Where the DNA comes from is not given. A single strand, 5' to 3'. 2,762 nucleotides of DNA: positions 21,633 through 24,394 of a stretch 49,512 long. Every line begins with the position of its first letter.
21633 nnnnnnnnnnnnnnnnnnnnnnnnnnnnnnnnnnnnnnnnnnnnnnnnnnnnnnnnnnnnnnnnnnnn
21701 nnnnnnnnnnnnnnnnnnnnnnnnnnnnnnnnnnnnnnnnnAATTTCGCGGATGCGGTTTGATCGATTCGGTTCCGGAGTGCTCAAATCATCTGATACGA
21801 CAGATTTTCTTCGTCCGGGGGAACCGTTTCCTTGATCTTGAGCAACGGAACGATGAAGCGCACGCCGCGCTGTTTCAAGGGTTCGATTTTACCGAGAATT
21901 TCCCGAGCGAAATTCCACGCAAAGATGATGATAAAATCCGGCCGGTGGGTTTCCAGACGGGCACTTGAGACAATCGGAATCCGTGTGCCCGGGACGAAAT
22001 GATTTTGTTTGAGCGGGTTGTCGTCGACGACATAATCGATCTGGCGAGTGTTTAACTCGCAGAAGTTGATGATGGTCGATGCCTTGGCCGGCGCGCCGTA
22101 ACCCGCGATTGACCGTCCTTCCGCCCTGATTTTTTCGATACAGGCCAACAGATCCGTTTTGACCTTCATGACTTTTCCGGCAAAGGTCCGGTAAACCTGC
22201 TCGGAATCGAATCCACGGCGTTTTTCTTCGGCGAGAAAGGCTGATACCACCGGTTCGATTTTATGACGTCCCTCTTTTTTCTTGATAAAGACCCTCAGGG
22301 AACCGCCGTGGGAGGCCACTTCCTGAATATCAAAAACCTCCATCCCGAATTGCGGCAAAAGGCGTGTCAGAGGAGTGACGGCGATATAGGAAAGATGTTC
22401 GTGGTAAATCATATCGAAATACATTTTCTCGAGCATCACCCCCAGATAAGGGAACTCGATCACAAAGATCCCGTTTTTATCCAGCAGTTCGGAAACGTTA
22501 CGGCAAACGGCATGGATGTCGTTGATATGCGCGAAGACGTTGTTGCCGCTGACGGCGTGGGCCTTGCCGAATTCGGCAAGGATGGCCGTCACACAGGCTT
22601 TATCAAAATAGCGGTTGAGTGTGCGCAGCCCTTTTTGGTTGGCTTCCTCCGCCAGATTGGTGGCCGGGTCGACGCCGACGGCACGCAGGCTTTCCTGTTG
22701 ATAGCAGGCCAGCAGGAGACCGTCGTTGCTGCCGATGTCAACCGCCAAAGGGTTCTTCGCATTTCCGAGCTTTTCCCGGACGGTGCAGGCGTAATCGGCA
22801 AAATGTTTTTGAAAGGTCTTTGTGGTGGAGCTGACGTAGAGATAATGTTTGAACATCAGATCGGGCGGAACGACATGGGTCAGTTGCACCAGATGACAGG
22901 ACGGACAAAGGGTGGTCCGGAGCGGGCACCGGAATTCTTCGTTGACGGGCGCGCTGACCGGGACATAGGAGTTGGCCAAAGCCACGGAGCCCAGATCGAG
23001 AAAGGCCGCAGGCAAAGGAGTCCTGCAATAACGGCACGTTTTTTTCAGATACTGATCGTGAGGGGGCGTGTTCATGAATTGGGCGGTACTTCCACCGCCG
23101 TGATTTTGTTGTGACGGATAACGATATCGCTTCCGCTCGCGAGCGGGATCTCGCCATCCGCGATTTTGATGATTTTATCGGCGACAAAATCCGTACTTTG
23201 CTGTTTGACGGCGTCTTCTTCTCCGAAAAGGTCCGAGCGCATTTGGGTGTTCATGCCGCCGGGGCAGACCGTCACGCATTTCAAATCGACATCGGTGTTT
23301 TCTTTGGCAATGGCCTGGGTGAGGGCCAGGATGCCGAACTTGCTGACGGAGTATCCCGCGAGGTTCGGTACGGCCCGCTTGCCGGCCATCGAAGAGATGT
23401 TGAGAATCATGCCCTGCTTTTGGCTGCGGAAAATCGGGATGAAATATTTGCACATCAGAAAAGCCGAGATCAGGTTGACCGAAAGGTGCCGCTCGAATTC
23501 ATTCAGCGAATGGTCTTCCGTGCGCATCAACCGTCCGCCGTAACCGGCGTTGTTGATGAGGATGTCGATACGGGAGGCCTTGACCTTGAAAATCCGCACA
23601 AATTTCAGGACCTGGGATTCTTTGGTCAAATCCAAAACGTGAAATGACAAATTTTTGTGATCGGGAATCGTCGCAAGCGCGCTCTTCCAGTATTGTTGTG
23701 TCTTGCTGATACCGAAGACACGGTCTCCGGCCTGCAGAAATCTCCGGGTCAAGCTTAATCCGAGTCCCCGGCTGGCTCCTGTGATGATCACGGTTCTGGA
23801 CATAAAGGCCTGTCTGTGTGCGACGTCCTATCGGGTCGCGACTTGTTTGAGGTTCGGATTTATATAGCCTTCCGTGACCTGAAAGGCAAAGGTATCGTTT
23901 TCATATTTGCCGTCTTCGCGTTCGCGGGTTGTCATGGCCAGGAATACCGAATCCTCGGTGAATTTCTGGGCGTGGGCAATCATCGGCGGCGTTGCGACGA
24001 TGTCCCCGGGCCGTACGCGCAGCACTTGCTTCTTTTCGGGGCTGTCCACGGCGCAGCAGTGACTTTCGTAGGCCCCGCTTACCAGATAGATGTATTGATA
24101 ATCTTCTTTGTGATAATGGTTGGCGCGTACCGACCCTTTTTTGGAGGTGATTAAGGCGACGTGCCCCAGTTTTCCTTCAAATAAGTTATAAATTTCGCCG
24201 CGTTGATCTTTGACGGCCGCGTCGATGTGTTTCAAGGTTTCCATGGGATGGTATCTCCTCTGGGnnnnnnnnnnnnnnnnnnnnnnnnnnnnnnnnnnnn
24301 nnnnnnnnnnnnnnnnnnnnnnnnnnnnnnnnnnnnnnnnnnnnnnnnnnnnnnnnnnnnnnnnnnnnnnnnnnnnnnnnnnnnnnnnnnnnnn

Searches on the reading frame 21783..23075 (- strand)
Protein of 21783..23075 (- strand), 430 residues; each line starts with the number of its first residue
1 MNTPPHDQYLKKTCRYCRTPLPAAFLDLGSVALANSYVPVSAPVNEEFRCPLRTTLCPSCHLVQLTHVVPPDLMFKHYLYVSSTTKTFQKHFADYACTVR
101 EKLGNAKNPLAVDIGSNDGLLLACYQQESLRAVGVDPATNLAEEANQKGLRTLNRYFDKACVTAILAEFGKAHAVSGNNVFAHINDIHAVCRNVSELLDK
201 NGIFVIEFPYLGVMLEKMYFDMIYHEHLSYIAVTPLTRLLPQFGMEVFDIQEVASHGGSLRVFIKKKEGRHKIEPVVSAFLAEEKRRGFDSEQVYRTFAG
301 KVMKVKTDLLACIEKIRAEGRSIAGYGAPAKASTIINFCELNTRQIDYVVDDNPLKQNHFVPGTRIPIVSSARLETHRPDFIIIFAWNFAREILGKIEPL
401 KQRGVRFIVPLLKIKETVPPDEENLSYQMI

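Call 3: search_protein_families(library=pfam, max_evalue=1, proteins=[window:21783-23075:-])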
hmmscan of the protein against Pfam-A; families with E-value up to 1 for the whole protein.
window:21783-23075:- (430 aa): 5 families
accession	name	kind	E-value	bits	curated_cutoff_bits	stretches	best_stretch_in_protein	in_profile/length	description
PF08484.17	Methyltransf_14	-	3.8e-54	183.2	23.5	1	255-411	2-159/160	C-methyltransferase C-terminal domain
PF08421.16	Methyltransf_13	-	1.1e-16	61.2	31.3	1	14-75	1-62/62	Putative zinc binding domain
PF13489.12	Methyltransf_23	-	7.2e-13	49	27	1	94-247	7-161/164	Methyltransferase domain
PF08242.18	Methyltransf_12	-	3.1e-07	31.5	30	1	112-204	1-98/98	Methyltransferase domain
PF08241.18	Methyltransf_11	-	5e-05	24.3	21.2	1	112-206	1-95/95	Methyltransferase domain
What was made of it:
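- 21783..23075 (-): Fourth operon gene: a sugar C-methyltransferase with a Zn-binding N-terminal domain, a SAM methyltransferase domain and a Methyltransf_14 C-terminal domain. PF08484 at 4e-54 and PF08421 at 1e-16 (call 3).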

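Call 4: search_protein_families(library=ncbifam, max_evalue=1, proteins=[window:21783-23075:-])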
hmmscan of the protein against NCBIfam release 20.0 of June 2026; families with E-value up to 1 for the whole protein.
window:21783-23075:- (430 aa): 5 families
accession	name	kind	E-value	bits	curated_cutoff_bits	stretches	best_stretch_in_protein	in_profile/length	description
NF045667.1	MTase_DVU1556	equivalog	0.00034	20.1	155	1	107-206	22-119/213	DVU_1556 family methyltransferase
TIGR01983.1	UbiG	equivalog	0.0007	19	102.95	1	107-206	49-151/228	bifunctional 2-polyprenyl-6-hydroxyphenol methylase/3-demethylubiquinol 3-O-methyltransferase UbiG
NF000143.1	trim_DfrG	exception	0.00094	18.9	365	1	166-227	62-121/165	trimethoprim-resistant dihydrofolate reductase DfrG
NF000332.1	trim_DfrDGK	exception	0.012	15.5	300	1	168-227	63-120/161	DfrD/DfrG/DfrK family trimethoprim-resistant dihydrofolate reductase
TIGR03936.1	sam_1_link_chp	equivalog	0.049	13.3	71.9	1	211-320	55-164/209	TIGR03936 family radical SAM-associated protein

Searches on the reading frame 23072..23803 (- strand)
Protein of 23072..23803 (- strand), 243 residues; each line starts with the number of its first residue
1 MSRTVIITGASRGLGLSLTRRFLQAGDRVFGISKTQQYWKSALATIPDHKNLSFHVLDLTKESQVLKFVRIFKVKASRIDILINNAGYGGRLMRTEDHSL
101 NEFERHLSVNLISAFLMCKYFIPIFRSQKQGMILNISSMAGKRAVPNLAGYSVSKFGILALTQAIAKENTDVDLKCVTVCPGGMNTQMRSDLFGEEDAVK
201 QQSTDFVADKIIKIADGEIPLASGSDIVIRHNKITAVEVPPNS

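Call 3: search_protein_families(library=pfam, max_evalue=1, proteins=[window:23072-23803:-])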
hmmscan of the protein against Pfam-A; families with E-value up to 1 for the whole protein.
window:23072-23803:- (243 aa): 5 families
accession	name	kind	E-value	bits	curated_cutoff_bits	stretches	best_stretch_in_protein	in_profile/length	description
PF00106.31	adh_short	-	5.9e-45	153.6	26.6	1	4-193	2-191/195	short chain dehydrogenase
PF13561.12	adh_short_C2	-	1.8e-32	113.3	27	1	9-204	1-196/236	Enoyl-(Acyl carrier protein) reductase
PF01370.27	Epimerase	-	3.1e-06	27.2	20.9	1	5-177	1-167/240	NAD dependent epimerase/dehydratase family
PF23441.1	SDR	-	0.00099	19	27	1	3-201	8-211/258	SDR-like rossmann domain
PF08659.16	KR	-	0.013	15.8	22.6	1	4-153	2-151/180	KR domain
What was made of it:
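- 23072..23803 (-): Third operon gene: a classical SDR, a probable keto-reductase. adh_short at E 6e-45 (call 3).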

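Call 4: search_protein_families(library=ncbifam, max_evalue=1, proteins=[window:23072-23803:-])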
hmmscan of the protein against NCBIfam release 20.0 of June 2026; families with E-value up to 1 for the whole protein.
window:23072-23803:- (243 aa): 222 families (the best 25 are shown)
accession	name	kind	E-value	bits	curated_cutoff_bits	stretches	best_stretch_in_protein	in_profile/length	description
NF005672.0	PRK07454.1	equivalog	5.7e-39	133.7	234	1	2-215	6-221/241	SDR family oxidoreductase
NF004824.0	PRK06180.1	subfamily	9.1e-38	130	298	1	2-188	4-187/279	oxidoreductase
NF005594.0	PRK07326.1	equivalog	2.8e-37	128.5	271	1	3-213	7-214/237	SDR family oxidoreductase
NF005559.1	PRK07231.1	subfamily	3.1e-37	128.4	215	1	3-200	5-202/249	glucose 1-dehydrogenase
NF004196.0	PRK05650.1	equivalog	5.2e-37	127.4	297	1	1-214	1-214/272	SDR family oxidoreductase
NF009466.0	PRK12826.1-2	subfamily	1.8e-36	125.9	222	1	1-207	2-212/248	3-oxoacyl-ACP reductase FabG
NF009093.0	PRK12429.1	subfamily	9.1e-35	120.2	258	1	3-213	6-216/259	3-hydroxybutyrate dehydrogenase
TIGR01963.1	PHB_DH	subfamily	1.2e-34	119.8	307.05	1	3-211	2-210/255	3-hydroxybutyrate dehydrogenase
NF006114.0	PRK08263.1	subfamily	2.1e-34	119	290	1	2-190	3-188/280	short chain dehydrogenase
NF005878.0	PRK07825.1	subfamily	2e-33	115.9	287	1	3-215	10-217/278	short chain dehydrogenase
NF005067.0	PRK06484.1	equivalog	2.4e-33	115.4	713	1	2-192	9-199/524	short chain dehydrogenase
NF005893.0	PRK07856.1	equivalog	2.4e-32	112.2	255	1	2-203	9-201/255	SDR family oxidoreductase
NF006074.0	PRK08220.1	equivalog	2.6e-32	112.4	312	1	3-202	9-198/251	2,3-dihydro-2,3-dihydroxybenzoate dehydrogenase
TIGR01830.1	3oxo_ACP_reduc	equivalog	3.9e-32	111.9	297.75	1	5-195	1-192/239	3-oxoacyl-[acyl-carrier-protein] reductase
NF004198.0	PRK05653.1-3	equivalog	4.2e-32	111.6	296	1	2-191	7-196/248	3-oxoacyl-ACP reductase FabG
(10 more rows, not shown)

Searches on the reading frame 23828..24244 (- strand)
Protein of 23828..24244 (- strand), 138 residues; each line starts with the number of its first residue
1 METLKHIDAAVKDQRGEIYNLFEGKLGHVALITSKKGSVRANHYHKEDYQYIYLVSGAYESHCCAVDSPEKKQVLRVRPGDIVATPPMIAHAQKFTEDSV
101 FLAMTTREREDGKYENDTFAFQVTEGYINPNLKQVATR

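Call 3: search_protein_families(library=pfam, max_evalue=1, proteins=[window:23828-24244:-])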
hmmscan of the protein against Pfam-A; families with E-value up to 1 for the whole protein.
window:23828-24244:- (138 aa): 5 families
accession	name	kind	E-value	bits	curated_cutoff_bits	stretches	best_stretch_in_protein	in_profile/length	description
PF14667.12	Polysacc_synt_C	-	5.9e-06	26.8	28.7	1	12-105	2-98/111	Polysaccharide biosynthesis C-terminal domain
PF07883.17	Cupin_2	-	9.9e-06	25.6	27.2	1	32-98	3-61/70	Cupin domain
PF00190.28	Cupin_1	-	2.6e-05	24.3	22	1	27-106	34-115/151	Cupin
PF05523.17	FdtA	-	2.9e-05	24.3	23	1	34-121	40-126/131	WxcM-like, C-terminal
PF12973.13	Cupin_7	-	0.03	14.6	27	1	27-106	33-101/105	ChrR Cupin-like domain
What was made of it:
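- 23828..24244 (-): Second operon gene: a cupin, similar to WxcM/FdtA-type sugar isomerases or epimerases. Pfam Cupin_2, FdtA and Polysacc_synt_C hits (call 3).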

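Call 4: search_protein_families(library=ncbifam, max_evalue=1, proteins=[window:23828-24244:-])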
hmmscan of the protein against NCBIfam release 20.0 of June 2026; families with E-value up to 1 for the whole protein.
window:23828-24244:- (138 aa): 4 families
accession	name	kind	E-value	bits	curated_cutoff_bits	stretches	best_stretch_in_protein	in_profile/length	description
NF009763.0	PRK13264.1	equivalog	8.3e-05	22.6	220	1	38-115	44-118/178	3-hydroxyanthranilate 3,4-dioxygenase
TIGR03037.1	anthran_nbaC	equivalog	0.00021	21.4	145.95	1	38-121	37-115/159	3-hydroxyanthranilate 3,4-dioxygenase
TIGR03404.1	bicupin_oxalic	subfamily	0.00041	19.5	254.2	1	35-124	75-157/367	bicupin, oxalate decarboxylase family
NF049940.1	MandnitrLy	equivalog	0.01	15.6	140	1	29-113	37-115/130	(R)-mandelonitrile lyase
